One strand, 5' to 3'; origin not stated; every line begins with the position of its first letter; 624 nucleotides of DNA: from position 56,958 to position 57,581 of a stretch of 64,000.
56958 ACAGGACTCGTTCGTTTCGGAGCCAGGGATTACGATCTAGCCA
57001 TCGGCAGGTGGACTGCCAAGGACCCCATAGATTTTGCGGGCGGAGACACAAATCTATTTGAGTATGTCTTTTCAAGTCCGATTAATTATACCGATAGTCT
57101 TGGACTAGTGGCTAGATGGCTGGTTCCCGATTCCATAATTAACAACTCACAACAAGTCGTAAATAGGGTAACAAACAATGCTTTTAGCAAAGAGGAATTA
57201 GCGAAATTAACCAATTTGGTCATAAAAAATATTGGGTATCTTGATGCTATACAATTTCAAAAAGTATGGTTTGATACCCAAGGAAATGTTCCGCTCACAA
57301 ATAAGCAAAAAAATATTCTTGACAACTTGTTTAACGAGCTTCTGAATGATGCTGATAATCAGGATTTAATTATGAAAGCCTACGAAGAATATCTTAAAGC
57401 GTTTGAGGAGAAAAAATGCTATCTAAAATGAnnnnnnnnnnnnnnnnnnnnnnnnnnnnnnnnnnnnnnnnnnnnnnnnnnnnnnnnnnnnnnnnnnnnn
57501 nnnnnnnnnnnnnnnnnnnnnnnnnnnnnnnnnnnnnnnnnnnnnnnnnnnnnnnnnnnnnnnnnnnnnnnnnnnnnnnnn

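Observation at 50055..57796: Teneurin-like Rhs polymorphic toxin with an unclassifiable low-GC C-terminal tip and an overlapping membrane immunity candidate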

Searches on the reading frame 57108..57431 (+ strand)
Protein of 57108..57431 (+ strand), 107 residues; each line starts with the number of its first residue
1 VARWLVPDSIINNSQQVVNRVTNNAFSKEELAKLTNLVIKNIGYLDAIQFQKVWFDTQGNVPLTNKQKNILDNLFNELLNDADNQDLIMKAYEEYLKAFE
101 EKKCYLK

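Call 6: search_protein_families(library=pfam, proteins=[window:57108-57431:+], max_evalue=0.1)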
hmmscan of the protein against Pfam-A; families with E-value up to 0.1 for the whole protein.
window:57108-57431:+ (107 aa): 0 families

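Call 7: search_protein_families(library=ncbifam, proteins=[window:57108-57431:+], max_evalue=0.1)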
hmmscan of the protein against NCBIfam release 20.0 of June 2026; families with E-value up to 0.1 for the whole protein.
window:57108-57431:+ (107 aa): 1 family
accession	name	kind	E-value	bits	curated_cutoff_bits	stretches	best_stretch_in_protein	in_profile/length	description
TIGR00331.1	hrcA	equivalog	0.027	14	197.2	1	10-103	150-246/338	heat-inducible transcriptional repressor HrcA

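Call 16: find_homologous_proteins(query=window:57108-57428:+, max_evalue=0.01)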
Query window:57108-57428:+: no candidate shares three 5-residue words with the query. No homologue found.
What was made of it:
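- Tried and rejected: The word-indexed homologue search with the tip alone found nothing (call 16).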

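Call 20: search_protein_families(library=padloc, proteins=[window:57108-57428:+], max_evalue=1)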
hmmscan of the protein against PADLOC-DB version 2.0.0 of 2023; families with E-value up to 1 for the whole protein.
window:57108-57428:+ (107 aa): 0 families

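Call 21: search_protein_families(library=phrogs, proteins=[window:57108-57428:+], max_evalue=1)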
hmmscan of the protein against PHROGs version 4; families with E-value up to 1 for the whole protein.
window:57108-57428:+ (107 aa): 4 families
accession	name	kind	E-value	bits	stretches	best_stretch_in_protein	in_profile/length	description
phrog_12592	-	unknown function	0.011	16.7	1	63-101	7-38/62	-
phrog_8914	-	head and packaging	0.066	13.6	1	14-100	109-194/250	virion structural protein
phrog_20297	-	unknown function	0.096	13.7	1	47-90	89-132/180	-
phrog_25345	-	unknown function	0.24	12.6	1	64-86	4-27/58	-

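Call 23: predict_structure(protein=window:57108-57428:+)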
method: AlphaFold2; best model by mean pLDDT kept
length: 107 residues; sequences in the alignment: 1
mean_pLDDT: 54.8   pTM: 0.34
mean pLDDT of the five models: 54.8, 50.4, 45.4, 44.2, 42.2
residues with pLDDT >= 90: 0; 70-90: 0; 50-70: 78; < 50: 29
segments of 3 or more residues with pLDDT < 50: 1-10, 15-22, 58-60, 103-107
pLDDT, mean of each block of 10 residues (from residue 1): 40 48 52 60 55 53 60 63 61 62 45
secondary structure, 60 per line:
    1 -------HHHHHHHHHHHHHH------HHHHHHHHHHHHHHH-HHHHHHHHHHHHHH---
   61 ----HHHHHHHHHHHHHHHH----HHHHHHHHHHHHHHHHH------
elements in order: H8-21 H28-42 H44-57 H65-80 H85-101
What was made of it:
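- Tried and rejected: The single-sequence AlphaFold2 model was poor (pLDDT 55, call 23) and was not used.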

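Call 24: search_protein_representatives(protein=window:57108-57428:+)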
Query: 107 residues. Proteins with E-value up to 0.001 (for the whole library): 22; up to 1e-10: 4; up to 1e-30: 0. The best 22 are listed.
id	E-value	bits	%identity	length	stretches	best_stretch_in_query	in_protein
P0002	9.1e-22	93.3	48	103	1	6-106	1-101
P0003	3.1e-18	82.0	73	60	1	49-107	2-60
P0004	4.9e-12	62.1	45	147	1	9-107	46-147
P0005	6.1e-11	58.5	35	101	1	5-107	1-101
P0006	9.4e-10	54.7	25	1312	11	61-100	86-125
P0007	3.2e-09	53.0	26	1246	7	9-70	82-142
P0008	4.2e-09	52.7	34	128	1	2-106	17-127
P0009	3.7e-08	49.6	45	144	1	5-106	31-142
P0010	1.7e-07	47.5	35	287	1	3-104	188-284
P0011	3.3e-07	46.6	35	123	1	2-103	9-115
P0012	3.7e-07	46.4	35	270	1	2-105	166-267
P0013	1.6e-06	44.3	36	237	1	4-97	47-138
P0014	2.3e-06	43.9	41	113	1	5-105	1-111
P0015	7.8e-06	42.2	41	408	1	5-105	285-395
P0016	1.3e-05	41.5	32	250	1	4-100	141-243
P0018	1.4e-05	41.3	32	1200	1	3-100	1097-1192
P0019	3.6e-05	40.0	29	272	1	2-103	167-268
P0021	8.7e-05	38.8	34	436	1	2-91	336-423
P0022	1.4e-04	38.1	35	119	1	4-101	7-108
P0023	2.2e-04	37.5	36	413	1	3-90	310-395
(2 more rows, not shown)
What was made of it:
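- The family is very rare (call 24).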

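Call 28: search_solved_structures(query=A1, max_evalue=10, show_alignments=2)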
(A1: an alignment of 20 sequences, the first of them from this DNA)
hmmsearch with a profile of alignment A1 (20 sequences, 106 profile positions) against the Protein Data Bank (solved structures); distinct sequences matched with E-value up to 10: 7.
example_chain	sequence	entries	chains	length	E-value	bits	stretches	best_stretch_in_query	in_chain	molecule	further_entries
7obi_A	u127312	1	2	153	0.055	17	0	73-99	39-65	CTPR-rv4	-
2lkl_A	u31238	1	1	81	0.85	13.2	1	23-96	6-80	Erythrocyte membrane protein 1 (PfEMP1)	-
2a1r_A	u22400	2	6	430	0.86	13.2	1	27-83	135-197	Poly(A)-specific ribonuclease PARN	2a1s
8e0o_C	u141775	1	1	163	2.5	11.7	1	56-101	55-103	hetBGL03-15-18c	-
9gzg_A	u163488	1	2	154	3.8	11.1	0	73-99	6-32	Engineered CTPR protein with glutamic acids for conductivity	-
6xxv_C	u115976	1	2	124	4.7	10.8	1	47-95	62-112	S2_1.2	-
6yk8_A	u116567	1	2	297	4.9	10.8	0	23-59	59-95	Uncharacterized protein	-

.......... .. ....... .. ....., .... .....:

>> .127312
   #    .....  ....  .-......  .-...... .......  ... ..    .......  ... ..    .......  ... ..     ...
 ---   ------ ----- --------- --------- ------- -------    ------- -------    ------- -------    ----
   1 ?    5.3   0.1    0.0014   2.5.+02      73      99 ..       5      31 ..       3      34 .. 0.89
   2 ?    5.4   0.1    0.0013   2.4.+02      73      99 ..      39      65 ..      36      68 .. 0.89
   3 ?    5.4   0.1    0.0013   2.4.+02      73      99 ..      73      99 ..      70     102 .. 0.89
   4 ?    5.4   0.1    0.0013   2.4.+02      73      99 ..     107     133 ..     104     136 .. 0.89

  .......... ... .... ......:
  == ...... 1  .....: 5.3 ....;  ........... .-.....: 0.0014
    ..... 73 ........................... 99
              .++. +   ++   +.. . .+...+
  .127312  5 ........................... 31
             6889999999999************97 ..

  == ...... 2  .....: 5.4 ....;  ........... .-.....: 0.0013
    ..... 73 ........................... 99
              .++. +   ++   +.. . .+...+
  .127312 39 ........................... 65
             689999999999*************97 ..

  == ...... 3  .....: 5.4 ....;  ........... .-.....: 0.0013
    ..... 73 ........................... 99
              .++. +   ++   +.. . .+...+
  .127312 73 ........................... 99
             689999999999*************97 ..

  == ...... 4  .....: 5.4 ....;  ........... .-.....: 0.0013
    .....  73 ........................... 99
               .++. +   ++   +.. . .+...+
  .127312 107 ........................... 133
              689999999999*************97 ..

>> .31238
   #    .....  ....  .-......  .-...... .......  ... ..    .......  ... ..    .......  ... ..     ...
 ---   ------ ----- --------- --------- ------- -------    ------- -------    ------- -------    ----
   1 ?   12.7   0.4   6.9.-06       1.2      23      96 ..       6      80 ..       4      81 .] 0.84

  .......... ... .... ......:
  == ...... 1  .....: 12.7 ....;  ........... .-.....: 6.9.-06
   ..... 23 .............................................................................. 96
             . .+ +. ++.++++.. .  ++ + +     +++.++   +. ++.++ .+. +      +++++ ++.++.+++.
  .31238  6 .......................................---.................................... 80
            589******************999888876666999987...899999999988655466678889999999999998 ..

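Call 29: find_homologous_proteins(query=A1, max_evalue=0.001)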
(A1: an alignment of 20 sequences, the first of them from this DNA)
Query A1 (20 sequences) (107 aa, profile of the alignment): 3 proteins with E <= 0.001 among 1191 candidates.
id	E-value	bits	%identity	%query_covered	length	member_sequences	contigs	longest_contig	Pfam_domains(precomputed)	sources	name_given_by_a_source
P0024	7.4e-32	128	67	100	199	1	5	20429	-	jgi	jgi:RHS repeat-associated protein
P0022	1.1e-23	101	32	89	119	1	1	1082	-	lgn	-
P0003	5.3e-12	64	72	56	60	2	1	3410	-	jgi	jgi:hypothetical protein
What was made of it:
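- Tried and rejected: With the 20-sequence profile it returned only 3 proteins (call 29).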

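Call 31: find_encoding_contigs(protein=P0024, flank=10000, max_places=10)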
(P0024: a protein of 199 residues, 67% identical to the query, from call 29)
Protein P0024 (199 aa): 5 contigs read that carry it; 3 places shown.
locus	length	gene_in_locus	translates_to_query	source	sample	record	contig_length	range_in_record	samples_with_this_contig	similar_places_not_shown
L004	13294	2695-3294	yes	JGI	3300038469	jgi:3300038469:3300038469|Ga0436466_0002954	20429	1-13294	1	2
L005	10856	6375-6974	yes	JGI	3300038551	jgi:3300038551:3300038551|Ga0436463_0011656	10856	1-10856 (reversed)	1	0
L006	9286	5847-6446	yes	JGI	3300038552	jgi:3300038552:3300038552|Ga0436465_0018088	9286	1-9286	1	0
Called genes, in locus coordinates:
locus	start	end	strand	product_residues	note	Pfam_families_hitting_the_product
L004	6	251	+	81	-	PF21018:BipA_C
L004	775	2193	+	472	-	PF05593:RHS_repeat (faint), PF25023:TEN_YD-shell, PF03527:RHS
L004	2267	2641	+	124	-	-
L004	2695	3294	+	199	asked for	-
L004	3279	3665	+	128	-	-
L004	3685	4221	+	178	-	PF03527:RHS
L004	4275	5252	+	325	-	PF01797:Y1_Tnp, PF08299:Bac_DnaA_C (faint)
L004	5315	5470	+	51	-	PF21018:BipA_C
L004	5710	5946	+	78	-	PF04014:MazE_antitoxin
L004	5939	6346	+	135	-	PF01850:PIN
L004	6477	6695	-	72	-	PF09360:zf-CDGSH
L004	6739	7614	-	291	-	PF02678:Pirin, PF05726:Pirin_C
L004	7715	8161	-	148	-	PF07681:DoxX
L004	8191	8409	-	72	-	PF09360:zf-CDGSH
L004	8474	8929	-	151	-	PF22381:Staph_reg_Sar_Rot, PF01047:MarR, PF12802:MarR_2, PF13463:HTH_27 (weak)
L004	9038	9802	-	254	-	PF02698:DUF218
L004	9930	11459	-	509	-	PF06609:TRI12 (weak), PF07690:MFS_1, PF00083:Sugar_tr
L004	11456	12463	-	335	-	PF00364:Biotin_lipoyl (faint), PF25917:BSH_RND, PF25935:BSH_LcnD (faint), PF25973:BSH_CzcB, PF25997:BSH_YhbJ (faint), PF25919:BSH_CusB (weak), PF25954:Beta-barrel_RND_2, PF25963:Beta-barrel_AAEA, +1 more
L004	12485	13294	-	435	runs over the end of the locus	PF02321:OEP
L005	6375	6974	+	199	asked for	-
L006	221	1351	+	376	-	PF07992:Pyr_redox_2, PF13738:Pyr_redox_3, PF00070:Pyr_redox, PF02852:Pyr_redox_dim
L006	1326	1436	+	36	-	-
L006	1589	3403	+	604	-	PF00009:GTP_EFTU, PF01926:MMR_HSR1 (weak), PF22042:EF-G_D2, PF03144:GTP_EFTU_D2, PF00679:EFG_C, PF21018:BipA_C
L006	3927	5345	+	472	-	PF05593:RHS_repeat (faint), PF25023:TEN_YD-shell, PF03527:RHS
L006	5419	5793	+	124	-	-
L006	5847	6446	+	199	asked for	-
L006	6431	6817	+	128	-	-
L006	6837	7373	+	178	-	PF03527:RHS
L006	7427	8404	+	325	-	PF01797:Y1_Tnp, PF08299:Bac_DnaA_C (faint)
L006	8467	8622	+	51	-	PF21018:BipA_C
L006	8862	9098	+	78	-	PF04014:MazE_antitoxin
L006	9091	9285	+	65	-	?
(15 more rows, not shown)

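Call 38: find_related_loci(query=A2, collection=genome_contigs, flank=6000)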
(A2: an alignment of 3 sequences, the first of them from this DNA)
Query A2 (107 aa) in genome_contigs; peptide patterns used: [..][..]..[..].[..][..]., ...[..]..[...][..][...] (x = any residue, [..] = any of these).
84 stretches matched a pattern, but none encodes a relative of the query by tblastn (E <= 1e-3).

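Call 39: predict_structure(alignment_id=A1)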
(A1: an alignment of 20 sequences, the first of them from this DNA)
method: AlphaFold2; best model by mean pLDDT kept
length: 107 residues; sequences in the alignment: 20
mean_pLDDT: 90.7   pTM: 0.81
mean pLDDT of the five models: 90.7, 88.0, 87.6, 86.6, 86.6
residues with pLDDT >= 90: 70; 70-90: 36; 50-70: 1; < 50: 0
segments of 3 or more residues with pLDDT < 50: none
pLDDT, mean of each block of 10 residues (from residue 1): 77 88 93 92 88 90 95 93 91 96 95
secondary structure, 60 per line:
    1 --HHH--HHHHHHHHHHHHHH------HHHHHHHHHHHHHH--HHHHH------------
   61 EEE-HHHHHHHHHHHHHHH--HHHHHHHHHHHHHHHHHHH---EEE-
elements in order: H8-21 H28-41 H44-48 E61-63 H65-79 H82-100 E104-106
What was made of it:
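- AlphaFold2 with 20 sequences gives pLDDT 90.7 and pTM 0.81 (call 39). The 107-aa tip is a single compact domain, with no separate entry domain (call 39). The domain folds confidently from a diverse alignment (call 39).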

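Call 41: find_related_loci(query=A2, collection=metagenome_contigs, flank=6000)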
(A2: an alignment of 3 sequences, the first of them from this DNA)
Query A2 (107 aa) in metagenome_contigs; peptide patterns used: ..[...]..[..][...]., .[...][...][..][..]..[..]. (x = any residue, [..] = any of these).
599 stretches matched a pattern, but none encodes a relative of the query by tblastn (E <= 1e-3).
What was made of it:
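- Tried and rejected: Alignment A2 gave no confirmed hit in genome_contigs or metagenome_contigs (calls 38, 41).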

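Call 42: find_encoding_contigs(protein=P0022, flank=5000)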
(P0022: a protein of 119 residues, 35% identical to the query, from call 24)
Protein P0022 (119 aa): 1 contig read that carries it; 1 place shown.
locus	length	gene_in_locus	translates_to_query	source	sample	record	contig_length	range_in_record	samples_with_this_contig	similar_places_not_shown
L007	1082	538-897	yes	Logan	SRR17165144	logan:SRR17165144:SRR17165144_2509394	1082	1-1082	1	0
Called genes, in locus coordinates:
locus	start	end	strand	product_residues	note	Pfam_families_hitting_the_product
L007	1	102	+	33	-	?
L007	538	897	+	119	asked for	-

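Call 43: find_encoding_contigs(protein=P0003, flank=5000)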
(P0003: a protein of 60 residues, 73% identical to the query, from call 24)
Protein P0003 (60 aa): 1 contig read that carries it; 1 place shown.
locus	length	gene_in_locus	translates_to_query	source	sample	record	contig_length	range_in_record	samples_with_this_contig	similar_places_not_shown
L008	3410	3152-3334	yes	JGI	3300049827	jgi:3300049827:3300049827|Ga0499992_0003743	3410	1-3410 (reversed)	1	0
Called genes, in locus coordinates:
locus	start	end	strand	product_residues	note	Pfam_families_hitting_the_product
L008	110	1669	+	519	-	PF01527:HTH_Tnp_1 (weak), PF13384:HTH_23 (weak), PF13518:HTH_28 (weak), PF13565:HTH_32, PF00665:rve, PF24764:rva_4 (weak), PF13683:rve_3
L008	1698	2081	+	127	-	PF01527:HTH_Tnp_1 (weak), PF13518:HTH_28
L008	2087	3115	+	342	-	-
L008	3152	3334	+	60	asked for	-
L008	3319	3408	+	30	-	?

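Call 45: find_encoding_contigs(protein=P0012, flank=5000, max_places=4)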
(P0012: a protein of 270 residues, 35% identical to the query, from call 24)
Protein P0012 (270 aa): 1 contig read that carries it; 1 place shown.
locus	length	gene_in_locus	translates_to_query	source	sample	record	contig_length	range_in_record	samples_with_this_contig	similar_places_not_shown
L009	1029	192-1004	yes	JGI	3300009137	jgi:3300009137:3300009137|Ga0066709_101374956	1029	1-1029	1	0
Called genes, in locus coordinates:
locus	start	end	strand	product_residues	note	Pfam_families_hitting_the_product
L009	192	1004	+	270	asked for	PF25023:TEN_YD-shell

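Call 46: find_encoding_contigs(protein=P0018, flank=4000, max_places=3)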
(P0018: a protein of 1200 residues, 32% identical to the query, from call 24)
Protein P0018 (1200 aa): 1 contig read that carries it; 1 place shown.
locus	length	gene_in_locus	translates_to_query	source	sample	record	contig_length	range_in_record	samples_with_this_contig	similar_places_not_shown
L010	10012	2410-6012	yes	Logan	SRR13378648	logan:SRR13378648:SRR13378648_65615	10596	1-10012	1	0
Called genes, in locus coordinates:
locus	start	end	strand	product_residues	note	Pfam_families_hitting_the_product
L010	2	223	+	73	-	?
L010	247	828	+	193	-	PF07437:YfaZ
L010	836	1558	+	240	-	PF20772:TACO1_YebC_N, PF01709:Transcrip_reg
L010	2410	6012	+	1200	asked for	PF25023:TEN_YD-shell, PF05593:RHS_repeat (weak), PF25023:TEN_YD-shell, PF05593:RHS_repeat, PF03527:RHS (faint)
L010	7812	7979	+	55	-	-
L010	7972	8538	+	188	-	PF02075:RuvC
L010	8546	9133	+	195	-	PF01330:RuvA_N, PF12826:HHH_2 (faint), PF21176:RecR_HhH (faint), PF00633:HHH (faint), PF14520:HHH_5, PF07499:RuvA_C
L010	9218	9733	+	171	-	PF16242:Pyrid_ox_like, PF01243:PNPOx_N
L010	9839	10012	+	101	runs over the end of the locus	-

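Call 47: find_encoding_contigs(protein=P0015, flank=4000, max_places=3)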
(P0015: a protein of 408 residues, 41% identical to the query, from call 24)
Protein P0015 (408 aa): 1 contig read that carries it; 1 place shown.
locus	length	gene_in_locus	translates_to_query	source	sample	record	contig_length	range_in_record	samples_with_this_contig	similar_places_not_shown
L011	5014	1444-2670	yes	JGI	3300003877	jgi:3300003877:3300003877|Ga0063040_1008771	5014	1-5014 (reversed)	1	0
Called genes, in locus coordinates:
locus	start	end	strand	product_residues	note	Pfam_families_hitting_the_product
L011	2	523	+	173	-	?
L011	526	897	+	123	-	PF14119:DUF4288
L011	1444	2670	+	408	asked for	PF25023:TEN_YD-shell, PF03527:RHS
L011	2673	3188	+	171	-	-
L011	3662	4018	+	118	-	PF20196:DUF6559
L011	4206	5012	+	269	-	?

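Call 48: find_encoding_contigs(protein=P0023, flank=4000, max_places=3)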
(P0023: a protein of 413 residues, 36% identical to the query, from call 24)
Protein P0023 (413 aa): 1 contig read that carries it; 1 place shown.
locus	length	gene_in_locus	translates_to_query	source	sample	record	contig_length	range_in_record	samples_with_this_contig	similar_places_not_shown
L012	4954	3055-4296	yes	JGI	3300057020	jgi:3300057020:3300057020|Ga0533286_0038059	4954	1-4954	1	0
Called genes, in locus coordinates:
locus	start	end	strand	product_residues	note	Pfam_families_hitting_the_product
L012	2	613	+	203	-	?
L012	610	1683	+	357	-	PF02463:SMC_N (weak), PF00005:ABC_tran, PF13304:AAA_21 (faint), PF17850:CysA_C_terminal, PF12857:TOBE_3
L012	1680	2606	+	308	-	PF00126:HTH_1, PF03466:LysR_substrate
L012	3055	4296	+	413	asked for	PF05593:RHS_repeat (faint), PF25023:TEN_YD-shell, PF03527:RHS (weak)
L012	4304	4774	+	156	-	-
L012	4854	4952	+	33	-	?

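Call 54: search_protein_families(library=pfam, alignment_id=A1, max_evalue=0.01)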
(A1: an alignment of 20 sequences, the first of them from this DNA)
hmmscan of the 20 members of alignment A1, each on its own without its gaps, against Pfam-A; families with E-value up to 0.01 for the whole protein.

A. member 1, seq(107 aa): 0 families

B. families by the number of members that match (of 20 scanned): 3 families
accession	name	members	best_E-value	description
PF25263.1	DUF7863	1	0.00095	Domain of unknown function (DUF7863)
PF20884.3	MUM1-like_PWWP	1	0.0047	MUM1-like, PWWP domain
PF02901.20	PFL-like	1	0.0058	Pyruvate formate lyase-like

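Call 58: fold_search(model_id=the predicted structure, library=pdb)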
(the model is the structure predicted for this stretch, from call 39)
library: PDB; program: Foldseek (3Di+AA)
matches with E <= 10: 80; with E <= 0.001: 0
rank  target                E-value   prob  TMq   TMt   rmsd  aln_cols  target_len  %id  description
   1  9n22_K                1.5e+00  0.10  0.26  0.15  14.4        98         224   15  Y20S (Sec18-Sec17-Sec9-Sso1-Snc1) EDTA - Class 2 (released 2025-10-01)
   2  9cru_K                2.0e+00  0.08  0.26  0.15  14.6        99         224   13  Y20S (Sec18-Sec17-Sec9-Sso1-Snc1) EDTA - Class 1 (released 2025-08-27)
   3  8iue_1                2.9e+00  0.13  0.37  0.29  10.4       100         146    9  RNA polymerase III pre-initiation complex melting complex 1 (released 2023-05-24)
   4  2arh_B                3.0e+00  0.05  0.30  0.20  10.8       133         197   16  Crystal Structure of a Protein of Unknown Function AQ1966 from Aquifex aeolicus VF5 (released 2005-10-04)
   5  9jqa_B                3.2e+00  0.11  0.34  0.27   8.0        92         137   10  Cryo-EM Structure of Fructose Dehydrogenase Variant from Gluconobacter japonicus Truncating Heme 1c and C-Terminal Hyd (released 2025-08-06)
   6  9h2z_A                3.4e+00  0.02  0.17  0.09  13.6       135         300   10  Crystal structure of APH(2")-IVa alternate (soaking with EK3-18 inhibitor) (released 2025-02-05)
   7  5l0g_B                3.6e+00  0.04  0.21  0.14  13.9        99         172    9  Human metavinculin MVt Q971R, R975D, T978R mutant (residues 959-1134) in complex with PIP2 (released 2016-08-31)
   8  4n57_A                3.6e+00  0.03  0.21  0.10  13.3       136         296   10  Crystal structure of aminoglycoside phosphotransferase APH(2'')-IVa ADP complex (released 2014-12-17)
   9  7prv_B                3.8e+00  0.06  0.30  0.14  10.0       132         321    7  The glucocorticoid receptor in complex with fluticasone furoate, a PGC1a coactivator fragment and sgk 23bp (released 2023-02-08)
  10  6q58_A                3.8e+00  0.04  0.23  0.22  10.7       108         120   10  Copper loading to a cytosolic copper storage protein from Streptomyces lividans (five coppers) (released 2019-07-10)
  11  5l0g_D                3.8e+00  0.04  0.21  0.15  13.5       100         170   11  Human metavinculin MVt Q971R, R975D, T978R mutant (residues 959-1134) in complex with PIP2 (released 2016-08-31)
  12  5m4y_A                4.1e+00  0.06  0.26  0.18  14.0        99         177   13  Crystal structure of the Sec3/Sso2 complex at 2.20 angstrom resolution (released 2017-02-08)
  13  8u89_B                4.6e+00  0.08  0.31  0.11  10.8        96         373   12  The structure of the PP2A-B56Delta holoenzyme mutant - E197K (released 2024-01-10)
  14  5l0d_C                4.6e+00  0.03  0.21  0.15  13.3        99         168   10  Human Metavinculin(residues 959-1130) in complex with PIP2 (released 2016-08-31)
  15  8e1a                  5.1e+00  0.04  0.26  0.14  10.6        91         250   10  Structure-based study to overcome cross-reactivity of novel androgen receptor inhibitors (released 2022-09-14)
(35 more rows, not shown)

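Call 66: find_encoding_contigs(protein=P0010, flank=4000, max_places=3)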
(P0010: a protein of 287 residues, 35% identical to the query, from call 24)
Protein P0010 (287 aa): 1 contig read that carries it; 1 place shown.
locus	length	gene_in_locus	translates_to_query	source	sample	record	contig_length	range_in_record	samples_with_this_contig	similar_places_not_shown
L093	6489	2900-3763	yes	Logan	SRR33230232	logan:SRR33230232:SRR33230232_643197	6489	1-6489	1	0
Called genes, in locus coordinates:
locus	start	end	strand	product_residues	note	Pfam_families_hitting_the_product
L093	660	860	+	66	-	-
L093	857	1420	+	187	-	PF07715:Plug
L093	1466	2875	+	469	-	PF25023:TEN_YD-shell, PF05593:RHS_repeat, PF25023:TEN_YD-shell (weak), PF05593:RHS_repeat (weak)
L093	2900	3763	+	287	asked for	-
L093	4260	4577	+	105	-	-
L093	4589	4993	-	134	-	-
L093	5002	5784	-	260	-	-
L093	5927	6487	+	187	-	?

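Call 67: find_encoding_contigs(protein=P0019, flank=4000, max_places=3)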
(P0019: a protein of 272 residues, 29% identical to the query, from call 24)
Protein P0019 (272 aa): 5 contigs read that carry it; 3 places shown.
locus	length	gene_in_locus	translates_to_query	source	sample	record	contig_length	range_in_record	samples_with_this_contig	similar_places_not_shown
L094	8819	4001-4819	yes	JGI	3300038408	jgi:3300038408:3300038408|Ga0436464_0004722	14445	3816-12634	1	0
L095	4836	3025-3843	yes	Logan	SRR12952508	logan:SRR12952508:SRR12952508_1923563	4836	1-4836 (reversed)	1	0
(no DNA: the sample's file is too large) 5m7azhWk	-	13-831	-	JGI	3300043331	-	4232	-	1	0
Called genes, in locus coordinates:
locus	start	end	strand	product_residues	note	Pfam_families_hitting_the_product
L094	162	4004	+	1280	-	PF20148:DUF6531, PF05593:RHS_repeat, PF25023:TEN_YD-shell (weak), PF05593:RHS_repeat, PF25023:TEN_YD-shell, PF05593:RHS_repeat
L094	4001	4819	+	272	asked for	-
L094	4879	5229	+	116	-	-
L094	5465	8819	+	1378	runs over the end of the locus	PF20148:DUF6531, PF25023:TEN_YD-shell (weak), PF05593:RHS_repeat, PF25023:TEN_YD-shell (weak), PF05593:RHS_repeat, PF25023:TEN_YD-shell (weak), PF25023:TEN_YD-shell, PF05593:RHS_repeat, +1 more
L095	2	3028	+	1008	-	?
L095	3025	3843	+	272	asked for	-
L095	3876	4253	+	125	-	-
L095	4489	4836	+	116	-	?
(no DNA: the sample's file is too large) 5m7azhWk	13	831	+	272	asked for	-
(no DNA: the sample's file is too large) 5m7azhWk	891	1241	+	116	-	-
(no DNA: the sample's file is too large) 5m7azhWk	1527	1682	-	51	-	-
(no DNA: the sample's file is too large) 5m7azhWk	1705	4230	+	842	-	?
